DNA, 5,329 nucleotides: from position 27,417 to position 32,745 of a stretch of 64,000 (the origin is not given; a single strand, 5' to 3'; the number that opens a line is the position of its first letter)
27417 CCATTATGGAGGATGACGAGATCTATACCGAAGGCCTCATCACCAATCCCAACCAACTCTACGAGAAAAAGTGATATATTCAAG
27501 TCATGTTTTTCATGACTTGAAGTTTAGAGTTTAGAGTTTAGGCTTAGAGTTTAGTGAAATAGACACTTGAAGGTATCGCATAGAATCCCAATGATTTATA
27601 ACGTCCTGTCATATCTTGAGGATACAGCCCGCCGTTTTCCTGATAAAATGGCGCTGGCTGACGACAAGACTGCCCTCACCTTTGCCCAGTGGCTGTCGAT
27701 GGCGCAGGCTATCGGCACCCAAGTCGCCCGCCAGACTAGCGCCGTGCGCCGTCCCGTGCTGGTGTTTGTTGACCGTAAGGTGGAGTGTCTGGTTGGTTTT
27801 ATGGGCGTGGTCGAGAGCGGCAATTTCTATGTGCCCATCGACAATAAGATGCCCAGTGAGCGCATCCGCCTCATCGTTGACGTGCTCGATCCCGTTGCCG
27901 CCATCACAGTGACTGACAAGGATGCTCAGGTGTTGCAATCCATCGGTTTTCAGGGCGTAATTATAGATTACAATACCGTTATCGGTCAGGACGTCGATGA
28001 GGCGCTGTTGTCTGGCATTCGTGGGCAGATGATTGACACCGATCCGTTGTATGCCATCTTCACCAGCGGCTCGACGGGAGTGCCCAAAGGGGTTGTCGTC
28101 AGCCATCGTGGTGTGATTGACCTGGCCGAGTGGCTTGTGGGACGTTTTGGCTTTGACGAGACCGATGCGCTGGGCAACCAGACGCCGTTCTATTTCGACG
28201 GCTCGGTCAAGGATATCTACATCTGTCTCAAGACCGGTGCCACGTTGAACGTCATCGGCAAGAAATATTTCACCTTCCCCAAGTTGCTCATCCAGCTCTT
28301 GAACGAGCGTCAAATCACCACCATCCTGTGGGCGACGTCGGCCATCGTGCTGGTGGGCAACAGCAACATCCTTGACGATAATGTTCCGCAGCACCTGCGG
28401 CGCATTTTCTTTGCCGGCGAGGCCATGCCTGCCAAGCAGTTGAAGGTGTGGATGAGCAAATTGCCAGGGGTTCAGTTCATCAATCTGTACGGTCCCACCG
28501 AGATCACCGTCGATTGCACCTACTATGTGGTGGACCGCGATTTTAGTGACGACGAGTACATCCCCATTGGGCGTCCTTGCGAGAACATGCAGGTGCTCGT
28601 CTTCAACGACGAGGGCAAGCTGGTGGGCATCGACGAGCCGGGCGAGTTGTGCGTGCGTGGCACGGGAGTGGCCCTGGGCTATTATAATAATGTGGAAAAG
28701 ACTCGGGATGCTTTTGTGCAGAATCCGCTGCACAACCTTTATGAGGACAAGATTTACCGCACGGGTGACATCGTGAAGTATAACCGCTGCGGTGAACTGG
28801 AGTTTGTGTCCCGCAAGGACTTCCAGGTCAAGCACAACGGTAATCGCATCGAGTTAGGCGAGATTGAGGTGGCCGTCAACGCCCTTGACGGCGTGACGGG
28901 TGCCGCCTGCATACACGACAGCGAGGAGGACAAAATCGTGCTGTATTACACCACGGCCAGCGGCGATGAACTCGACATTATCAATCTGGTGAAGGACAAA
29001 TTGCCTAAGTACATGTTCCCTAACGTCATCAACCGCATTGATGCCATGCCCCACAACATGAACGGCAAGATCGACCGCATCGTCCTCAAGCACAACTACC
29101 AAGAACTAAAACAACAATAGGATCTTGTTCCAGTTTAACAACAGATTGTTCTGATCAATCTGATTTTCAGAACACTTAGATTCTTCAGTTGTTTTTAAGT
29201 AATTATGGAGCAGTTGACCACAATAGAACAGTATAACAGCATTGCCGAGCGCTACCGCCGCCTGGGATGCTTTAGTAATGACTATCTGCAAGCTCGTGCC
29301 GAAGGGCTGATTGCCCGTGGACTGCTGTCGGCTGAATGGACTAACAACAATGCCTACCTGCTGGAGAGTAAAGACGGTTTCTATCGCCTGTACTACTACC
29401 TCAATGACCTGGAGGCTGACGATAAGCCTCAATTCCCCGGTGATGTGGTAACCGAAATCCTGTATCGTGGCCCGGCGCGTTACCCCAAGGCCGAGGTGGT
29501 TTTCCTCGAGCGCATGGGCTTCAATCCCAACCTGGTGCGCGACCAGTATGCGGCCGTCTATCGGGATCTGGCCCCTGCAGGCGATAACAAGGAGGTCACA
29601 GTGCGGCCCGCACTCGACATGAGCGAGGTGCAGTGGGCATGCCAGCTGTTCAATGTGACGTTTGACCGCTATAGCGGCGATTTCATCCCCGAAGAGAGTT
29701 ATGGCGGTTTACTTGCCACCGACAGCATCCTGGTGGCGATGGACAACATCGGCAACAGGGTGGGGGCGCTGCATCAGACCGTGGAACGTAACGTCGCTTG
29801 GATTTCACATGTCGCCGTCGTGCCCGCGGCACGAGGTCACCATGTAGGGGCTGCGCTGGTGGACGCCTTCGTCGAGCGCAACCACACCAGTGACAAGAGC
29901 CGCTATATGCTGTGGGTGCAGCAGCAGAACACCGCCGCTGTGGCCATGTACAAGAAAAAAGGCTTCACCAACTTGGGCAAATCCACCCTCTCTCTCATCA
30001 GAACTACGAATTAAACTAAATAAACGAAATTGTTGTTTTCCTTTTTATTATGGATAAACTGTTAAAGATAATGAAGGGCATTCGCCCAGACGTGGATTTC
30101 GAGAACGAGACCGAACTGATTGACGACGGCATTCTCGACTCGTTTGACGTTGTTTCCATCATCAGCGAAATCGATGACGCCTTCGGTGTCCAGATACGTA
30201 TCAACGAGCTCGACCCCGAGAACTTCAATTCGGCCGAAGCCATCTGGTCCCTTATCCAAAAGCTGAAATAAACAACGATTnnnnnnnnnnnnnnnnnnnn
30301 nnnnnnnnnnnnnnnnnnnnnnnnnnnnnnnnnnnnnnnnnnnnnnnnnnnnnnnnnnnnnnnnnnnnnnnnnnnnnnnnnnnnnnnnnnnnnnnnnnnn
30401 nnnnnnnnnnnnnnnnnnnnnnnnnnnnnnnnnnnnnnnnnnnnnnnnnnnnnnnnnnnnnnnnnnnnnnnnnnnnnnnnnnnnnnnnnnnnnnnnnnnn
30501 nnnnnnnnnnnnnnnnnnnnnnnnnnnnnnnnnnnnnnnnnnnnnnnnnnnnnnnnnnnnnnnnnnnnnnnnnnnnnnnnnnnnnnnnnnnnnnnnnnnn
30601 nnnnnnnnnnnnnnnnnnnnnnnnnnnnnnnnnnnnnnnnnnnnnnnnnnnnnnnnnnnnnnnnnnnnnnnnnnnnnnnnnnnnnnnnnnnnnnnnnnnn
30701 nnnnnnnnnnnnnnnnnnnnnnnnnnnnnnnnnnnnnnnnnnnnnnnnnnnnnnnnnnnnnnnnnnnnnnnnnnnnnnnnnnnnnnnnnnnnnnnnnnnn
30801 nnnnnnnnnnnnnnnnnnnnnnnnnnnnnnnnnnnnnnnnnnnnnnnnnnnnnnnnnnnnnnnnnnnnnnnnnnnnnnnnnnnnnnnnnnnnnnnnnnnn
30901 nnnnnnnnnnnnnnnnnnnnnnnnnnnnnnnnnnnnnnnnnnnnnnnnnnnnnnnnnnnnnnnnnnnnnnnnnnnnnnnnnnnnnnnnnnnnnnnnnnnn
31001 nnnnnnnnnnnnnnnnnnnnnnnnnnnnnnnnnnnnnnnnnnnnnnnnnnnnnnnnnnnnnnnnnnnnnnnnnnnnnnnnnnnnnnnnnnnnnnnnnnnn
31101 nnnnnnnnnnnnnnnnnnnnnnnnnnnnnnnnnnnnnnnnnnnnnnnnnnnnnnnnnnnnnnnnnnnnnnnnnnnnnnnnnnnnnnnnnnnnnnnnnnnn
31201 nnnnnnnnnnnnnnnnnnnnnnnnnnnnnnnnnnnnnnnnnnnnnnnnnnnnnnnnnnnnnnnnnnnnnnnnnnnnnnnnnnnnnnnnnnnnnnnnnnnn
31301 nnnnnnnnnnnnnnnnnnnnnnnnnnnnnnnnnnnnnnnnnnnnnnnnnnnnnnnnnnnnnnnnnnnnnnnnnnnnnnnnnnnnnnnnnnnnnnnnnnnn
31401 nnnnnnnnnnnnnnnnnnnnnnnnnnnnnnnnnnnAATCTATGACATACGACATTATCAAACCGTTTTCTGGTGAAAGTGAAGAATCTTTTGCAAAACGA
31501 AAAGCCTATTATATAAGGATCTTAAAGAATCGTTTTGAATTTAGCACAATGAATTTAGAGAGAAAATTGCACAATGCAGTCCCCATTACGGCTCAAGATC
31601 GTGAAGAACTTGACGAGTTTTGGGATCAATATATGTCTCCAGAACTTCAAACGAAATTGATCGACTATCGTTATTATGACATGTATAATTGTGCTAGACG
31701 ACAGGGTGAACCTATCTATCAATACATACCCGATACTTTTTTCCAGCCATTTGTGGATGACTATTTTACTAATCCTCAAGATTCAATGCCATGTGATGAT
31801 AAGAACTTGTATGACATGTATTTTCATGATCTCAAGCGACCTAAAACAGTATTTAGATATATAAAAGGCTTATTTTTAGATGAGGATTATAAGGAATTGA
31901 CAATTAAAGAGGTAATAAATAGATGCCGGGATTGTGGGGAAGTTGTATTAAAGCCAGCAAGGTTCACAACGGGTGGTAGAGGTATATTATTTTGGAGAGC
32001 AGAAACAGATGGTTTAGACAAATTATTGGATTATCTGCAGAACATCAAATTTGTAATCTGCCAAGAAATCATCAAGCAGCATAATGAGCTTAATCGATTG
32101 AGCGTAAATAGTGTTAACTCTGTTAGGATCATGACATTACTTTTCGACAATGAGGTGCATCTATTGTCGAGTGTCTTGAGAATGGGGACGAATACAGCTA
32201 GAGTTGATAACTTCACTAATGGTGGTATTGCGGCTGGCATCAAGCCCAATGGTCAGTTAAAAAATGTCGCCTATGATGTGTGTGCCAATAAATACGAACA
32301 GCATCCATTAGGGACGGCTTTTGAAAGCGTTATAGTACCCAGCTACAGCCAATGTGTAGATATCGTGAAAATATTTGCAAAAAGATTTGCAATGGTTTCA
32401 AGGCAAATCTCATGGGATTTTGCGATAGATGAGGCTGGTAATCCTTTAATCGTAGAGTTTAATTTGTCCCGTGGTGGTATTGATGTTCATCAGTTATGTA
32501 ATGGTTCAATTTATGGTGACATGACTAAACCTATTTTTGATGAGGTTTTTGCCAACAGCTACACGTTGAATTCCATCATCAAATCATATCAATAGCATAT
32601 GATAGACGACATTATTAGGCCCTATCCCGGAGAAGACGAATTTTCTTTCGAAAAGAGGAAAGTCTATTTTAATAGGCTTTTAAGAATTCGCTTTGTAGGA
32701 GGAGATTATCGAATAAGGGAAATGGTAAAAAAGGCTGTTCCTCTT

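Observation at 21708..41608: Candidate new system: dissociated ATP-grasp/NRPS/FAS assembly line for a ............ surface glycan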

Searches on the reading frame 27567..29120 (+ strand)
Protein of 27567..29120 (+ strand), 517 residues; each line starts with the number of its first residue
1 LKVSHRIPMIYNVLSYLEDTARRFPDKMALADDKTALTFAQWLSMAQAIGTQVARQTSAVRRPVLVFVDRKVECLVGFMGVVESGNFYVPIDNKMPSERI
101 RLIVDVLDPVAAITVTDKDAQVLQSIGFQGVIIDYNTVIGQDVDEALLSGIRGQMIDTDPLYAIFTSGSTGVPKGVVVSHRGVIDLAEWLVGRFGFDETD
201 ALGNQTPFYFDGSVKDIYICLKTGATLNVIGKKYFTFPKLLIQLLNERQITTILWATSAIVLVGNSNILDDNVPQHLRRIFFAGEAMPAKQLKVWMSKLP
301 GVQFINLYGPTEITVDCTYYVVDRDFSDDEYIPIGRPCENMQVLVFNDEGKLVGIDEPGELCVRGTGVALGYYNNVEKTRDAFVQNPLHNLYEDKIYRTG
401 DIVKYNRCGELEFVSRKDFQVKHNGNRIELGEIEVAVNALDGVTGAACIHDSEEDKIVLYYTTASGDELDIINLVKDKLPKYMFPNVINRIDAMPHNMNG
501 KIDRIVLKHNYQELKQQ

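Call 3: search_protein_families(library=pfam, proteins=[window:27567-29120:+], max_evalue=0.01)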
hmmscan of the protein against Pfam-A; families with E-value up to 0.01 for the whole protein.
window:27567-29120:+ (517 aa): 2 families
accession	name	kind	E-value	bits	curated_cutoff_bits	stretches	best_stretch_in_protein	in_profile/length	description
PF00501.34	AMP-binding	-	3.2e-60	204.4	29.9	1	17-373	1-384/384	AMP-binding enzyme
PF13193.12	AMP-binding_C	-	2.5e-06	28.8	24.5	1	432-501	1-76/76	AMP-binding enzyme C-terminal domain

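Call 10: search_protein_families(library=ncbifam, proteins=[window:27567-29120:+], max_evalue=0.001)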
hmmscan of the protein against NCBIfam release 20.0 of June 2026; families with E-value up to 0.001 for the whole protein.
window:27567-29120:+ (517 aa): 98 families (the best 25 are shown)
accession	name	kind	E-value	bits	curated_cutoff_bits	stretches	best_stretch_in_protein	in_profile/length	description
TIGR01733.1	AA-adenyl-dom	subfamily_domain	2.6e-102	342.7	317.4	1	38-447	1-408/409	amino acid adenylation domain-containing protein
NF003417.0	PRK04813.1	subfamily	1.8e-88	297.3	476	1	9-510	1-502/505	D-alanine--poly(phosphoribitol) ligase subunit DltA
TIGR01734.1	D-ala-DACP-lig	equivalog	1.8e-86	290.7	559.85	1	13-509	2-500/504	D-alanine--poly(phosphoribitol) ligase subunit DltA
NF047350.1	aureusi_NRPS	equivalog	4.5e-83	279.2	2500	1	7-508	1430-1909/2373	aureusimine non-ribosomal peptide synthetase AusA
NF041803.1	NRPS_SolG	exception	1.9e-77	260.9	2200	1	15-508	565-1071/1163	solanimycin non-ribosomal peptide synthetase SolG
NF004282.0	PRK05691.1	subfamily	1.8e-75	253.2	4090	1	13-508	1133-1623/4334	non-ribosomal peptide synthase/polyketide synthase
NF038078.1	NRPS_MxcG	equivalog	8.4e-61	205.6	2300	1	12-511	457-960/1442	myxochelin non-ribosomal peptide synthetase MxcG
TIGR03098.1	ligase_PEP_1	hypoth_equivalog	1.5e-60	205.1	592.35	1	16-509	5-516/517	acyl-CoA ligase (AMP-forming), exosortase A system-associated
NF007605.2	PRK10252.1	equivalog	2e-60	204.5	2400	1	16-508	459-958/1292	enterobactin non-ribosomal peptide synthetase EntF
NF004837.0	PRK06187.1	subfamily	6.7e-45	153.3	476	1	12-515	9-526/531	long-chain-fatty-acid--CoA ligase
NF006182.0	PRK08316.1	subfamily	9.9e-42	143.1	663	1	16-515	16-521/523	fatty acyl-CoA synthetase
TIGR03443.1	alpha_am_amid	equivalog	6.3e-39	133.2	1030.1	2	165-440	422-723/1390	L-aminoadipate-semialdehyde dehydrogenase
NF005702.0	PRK07514.1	subfamily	2e-34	118.8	558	1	15-514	7-503/506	malonyl-CoA synthase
TIGR02262.1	benz_CoA_lig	subfamily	9.6e-32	110.4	375.25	1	11-508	3-506/508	benzoate-CoA ligase family protein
NF005858.0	PRK07787.1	subfamily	3.2e-31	108.3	575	1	27-507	17-468/471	acyl-CoA synthetase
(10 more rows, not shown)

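Call 39: search_solved_structures(query=window:27567-29120:+, max_evalue=1e-30, show_alignments=0)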
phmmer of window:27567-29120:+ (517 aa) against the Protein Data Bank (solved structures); distinct sequences matched with E-value up to 1e-30: 71 (the best 60 are shown).
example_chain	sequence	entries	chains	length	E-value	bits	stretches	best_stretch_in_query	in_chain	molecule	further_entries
6mfy_A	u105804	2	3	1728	2.2e-108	366.4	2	13-507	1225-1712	Linear gramicidin synthase subunit A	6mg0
6mfz_A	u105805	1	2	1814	2.3e-108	366.3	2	13-508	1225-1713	Linear gramicidin synthase subunit A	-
9be3_A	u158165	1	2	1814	2.3e-108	366.3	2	13-508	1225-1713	Linear gramicidin synthase subunit A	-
9be4_A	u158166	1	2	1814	2.3e-108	366.3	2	13-508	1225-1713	Linear gramicidin synthase subunit A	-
9meh_A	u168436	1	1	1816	2.4e-108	366.3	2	13-508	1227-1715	Linear gramicidin synthase subunit A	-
8xjz_C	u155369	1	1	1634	4.1e-91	309.4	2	13-505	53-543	Peptide synthetase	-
9bfd_A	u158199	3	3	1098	5.5e-69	236.4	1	16-507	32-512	Tyrocidine synthase 1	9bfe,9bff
1amu_A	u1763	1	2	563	1.7e-62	215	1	16-507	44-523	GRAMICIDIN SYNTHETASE 1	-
4d4g_A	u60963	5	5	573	3.1e-59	204.2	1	17-507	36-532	APNAA1 | APNA A1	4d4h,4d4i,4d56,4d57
7vhv_D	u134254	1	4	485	4.2e-59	203.8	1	14-505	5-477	D-alanine--D-alanyl carrier protein ligase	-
6p1j_A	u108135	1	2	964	1.2e-58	202.3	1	15-505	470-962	Txo2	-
8jbr_A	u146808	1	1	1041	1.2e-58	202.2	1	17-505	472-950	McyA protein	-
2vsq_A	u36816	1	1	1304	9e-58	199.4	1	18-508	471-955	SURFACTIN SYNTHETASE SUBUNIT 3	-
6o6e_B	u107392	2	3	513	1.2e-55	192.4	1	21-509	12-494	L-proline--[L-prolyl-carrier protein] ligase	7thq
6n8e_A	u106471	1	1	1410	1.2e-55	192.4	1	23-507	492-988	holo-ObiF1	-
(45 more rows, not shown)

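Call 40: search_solved_structures(query=window:27567-29120:+, max_evalue=1e-100, show_alignments=1)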
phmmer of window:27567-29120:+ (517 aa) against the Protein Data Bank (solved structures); distinct sequences matched with E-value up to 1e-100: 5.
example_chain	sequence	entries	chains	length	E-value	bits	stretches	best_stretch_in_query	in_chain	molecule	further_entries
6mfy_A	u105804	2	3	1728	2.2e-108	366.4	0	13-507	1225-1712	Linear gramicidin synthase subunit A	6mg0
6mfz_A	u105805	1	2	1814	2.3e-108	366.3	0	13-508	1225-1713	Linear gramicidin synthase subunit A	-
9be3_A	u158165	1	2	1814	2.3e-108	366.3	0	13-508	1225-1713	Linear gramicidin synthase subunit A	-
9be4_A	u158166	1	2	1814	2.3e-108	366.3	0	13-508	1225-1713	Linear gramicidin synthase subunit A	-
9meh_A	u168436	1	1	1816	2.4e-108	366.3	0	13-508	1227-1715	Linear gramicidin synthase subunit A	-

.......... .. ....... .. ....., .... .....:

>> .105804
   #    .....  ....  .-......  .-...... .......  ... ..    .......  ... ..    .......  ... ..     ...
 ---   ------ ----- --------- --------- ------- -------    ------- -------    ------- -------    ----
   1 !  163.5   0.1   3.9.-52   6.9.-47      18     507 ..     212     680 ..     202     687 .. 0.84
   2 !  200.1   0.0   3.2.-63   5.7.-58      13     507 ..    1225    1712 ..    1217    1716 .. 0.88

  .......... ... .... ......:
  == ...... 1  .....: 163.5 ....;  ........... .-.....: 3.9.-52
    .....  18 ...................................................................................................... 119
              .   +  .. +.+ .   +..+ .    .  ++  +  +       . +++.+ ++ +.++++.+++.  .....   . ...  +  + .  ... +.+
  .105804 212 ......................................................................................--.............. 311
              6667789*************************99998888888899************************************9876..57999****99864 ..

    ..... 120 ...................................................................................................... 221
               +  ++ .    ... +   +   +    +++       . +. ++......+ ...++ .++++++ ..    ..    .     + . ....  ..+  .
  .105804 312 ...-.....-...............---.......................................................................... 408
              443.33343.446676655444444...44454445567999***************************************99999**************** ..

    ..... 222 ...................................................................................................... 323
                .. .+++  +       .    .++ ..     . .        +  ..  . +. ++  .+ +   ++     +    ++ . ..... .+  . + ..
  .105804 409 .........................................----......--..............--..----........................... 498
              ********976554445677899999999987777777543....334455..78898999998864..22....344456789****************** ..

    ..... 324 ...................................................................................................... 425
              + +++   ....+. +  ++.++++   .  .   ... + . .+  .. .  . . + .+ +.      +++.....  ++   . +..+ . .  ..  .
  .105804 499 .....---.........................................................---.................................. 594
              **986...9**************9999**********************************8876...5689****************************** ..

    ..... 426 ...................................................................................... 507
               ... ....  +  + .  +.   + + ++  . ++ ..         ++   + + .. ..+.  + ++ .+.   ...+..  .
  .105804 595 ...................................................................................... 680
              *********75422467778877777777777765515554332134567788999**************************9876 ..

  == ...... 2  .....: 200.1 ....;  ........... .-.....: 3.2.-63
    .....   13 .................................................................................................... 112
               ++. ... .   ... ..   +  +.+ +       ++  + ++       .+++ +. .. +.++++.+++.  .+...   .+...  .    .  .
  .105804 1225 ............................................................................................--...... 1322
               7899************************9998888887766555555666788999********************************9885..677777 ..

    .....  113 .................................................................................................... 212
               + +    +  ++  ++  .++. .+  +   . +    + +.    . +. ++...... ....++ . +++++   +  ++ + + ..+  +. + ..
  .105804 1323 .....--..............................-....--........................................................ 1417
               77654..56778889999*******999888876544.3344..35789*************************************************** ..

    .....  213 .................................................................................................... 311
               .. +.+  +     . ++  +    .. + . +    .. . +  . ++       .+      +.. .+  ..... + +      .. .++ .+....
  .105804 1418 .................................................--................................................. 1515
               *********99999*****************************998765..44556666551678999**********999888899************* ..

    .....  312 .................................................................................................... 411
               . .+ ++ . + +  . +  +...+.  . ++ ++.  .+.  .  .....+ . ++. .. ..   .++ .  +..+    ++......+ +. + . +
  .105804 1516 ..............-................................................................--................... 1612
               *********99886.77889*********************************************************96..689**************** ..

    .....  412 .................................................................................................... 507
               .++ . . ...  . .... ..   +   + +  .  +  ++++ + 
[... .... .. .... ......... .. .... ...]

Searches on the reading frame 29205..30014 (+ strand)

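Call 3: search_protein_families(library=pfam, proteins=[window:29205-30014:+], max_evalue=0.01)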
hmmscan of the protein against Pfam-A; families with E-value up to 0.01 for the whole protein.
window:29205-30014:+ (269 aa): 6 families
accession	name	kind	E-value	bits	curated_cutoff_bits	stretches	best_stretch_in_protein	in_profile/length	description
PF13508.13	Acetyltransf_7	-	1.7e-10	41.5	27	1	174-255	4-83/84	Acetyltransferase (GNAT) domain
PF00583.31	Acetyltransf_1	-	2.3e-10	41.2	20.7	1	174-254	34-116/116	Acetyltransferase (GNAT) family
PF13673.13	Acetyltransf_10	-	1e-08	35.6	23.6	1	160-260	16-113/128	Acetyltransferase (GNAT) domain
PF08445.16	FR47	-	1.1e-05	25.7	22.1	1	192-257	16-80/86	FR47-like protein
PF13527.13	Acetyltransf_9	-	4e-05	24.1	25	1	188-255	64-125/127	Acetyltransferase (GNAT) domain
PF14542.12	Acetyltransf_CG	-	0.003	18.1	30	0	186-226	12-53/80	GCN5-related N-acetyl-transferase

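Call 10: search_protein_families(library=ncbifam, proteins=[window:29205-30014:+], max_evalue=0.001)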
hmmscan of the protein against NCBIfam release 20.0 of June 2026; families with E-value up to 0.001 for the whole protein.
window:29205-30014:+ (269 aa): 12 families
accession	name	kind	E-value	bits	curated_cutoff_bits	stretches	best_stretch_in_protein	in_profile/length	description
TIGR01575.1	rimI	equivalog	1.5e-10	41.4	86.4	1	180-257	38-115/132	ribosomal protein S18-alanine N-acetyltransferase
TIGR03448.1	mycothiol_MshD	equivalog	3.6e-07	29.8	163.1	1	190-257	221-288/294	mycothiol synthase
TIGR02406.1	ectoine_EctA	equivalog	1.6e-05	25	120.6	1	174-251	41-120/157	diaminobutyrate acetyltransferase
NF000482.1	AAC_3_XI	exception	2.8e-05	23.9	300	1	131-261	7-139/148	aminoglycoside N-acetyltransferase AAC(3)-XI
NF002959.0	PRK03624.1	equivalog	5.3e-05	23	124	1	175-256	51-131/147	GNAT family acetyltransferase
NF007853.0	PRK10562.1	equivalog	0.00014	22.1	125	1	199-257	70-123/146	N-acetyltransferase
NF007807.0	PRK10514.1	equivalog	0.00014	21.8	134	1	201-262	74-130/147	acetyltransferase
NF000360.1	sat4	exception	0.0002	21.5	380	1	196-255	95-154/180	streptothricin N-acetyltransferase Sat4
NF005921.0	PRK07922.1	equivalog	0.00027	20.6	180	1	186-261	61-130/170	amino-acid N-acetyltransferase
TIGR03103.1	trio_acet_GNAT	equivalog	0.00037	19.2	569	1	202-258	160-216/547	N-acetylglutaminylglutamine synthetase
NF040503.1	resist_ArsN1a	equivalog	0.0004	20.1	170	1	203-258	82-137/159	arsinothricin resistance N-acetyltransferase ArsN1 family A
NF049894.1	CG3035_N_ac_Glu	equivalog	0.0007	18.9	280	1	199-256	234-291/300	N-acetylglutamate synthase, CG3035 family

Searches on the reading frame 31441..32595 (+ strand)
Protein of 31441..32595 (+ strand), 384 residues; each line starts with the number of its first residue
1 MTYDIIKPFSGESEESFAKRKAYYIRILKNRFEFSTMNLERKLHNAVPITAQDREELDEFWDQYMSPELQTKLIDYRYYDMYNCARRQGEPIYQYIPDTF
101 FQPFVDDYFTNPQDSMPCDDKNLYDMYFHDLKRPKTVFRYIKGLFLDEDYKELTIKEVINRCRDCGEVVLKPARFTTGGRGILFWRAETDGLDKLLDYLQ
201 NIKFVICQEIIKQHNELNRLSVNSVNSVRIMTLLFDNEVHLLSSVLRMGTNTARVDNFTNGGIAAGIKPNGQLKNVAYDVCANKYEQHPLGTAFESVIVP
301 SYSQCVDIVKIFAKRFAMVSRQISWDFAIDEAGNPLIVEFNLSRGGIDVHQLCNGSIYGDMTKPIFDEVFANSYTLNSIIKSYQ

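Call 4: search_protein_families(library=pfam, proteins=[window:31441-32595:+], max_evalue=0.01)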
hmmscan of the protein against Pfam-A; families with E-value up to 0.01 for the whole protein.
window:31441-32595:+ (384 aa): 1 family
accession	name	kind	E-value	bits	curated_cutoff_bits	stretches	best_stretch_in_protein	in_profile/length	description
PF14397.11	ATPgrasp_ST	-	2.4e-35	122.5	31.4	1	155-356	49-267/278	Sugar-transfer associated ATP-grasp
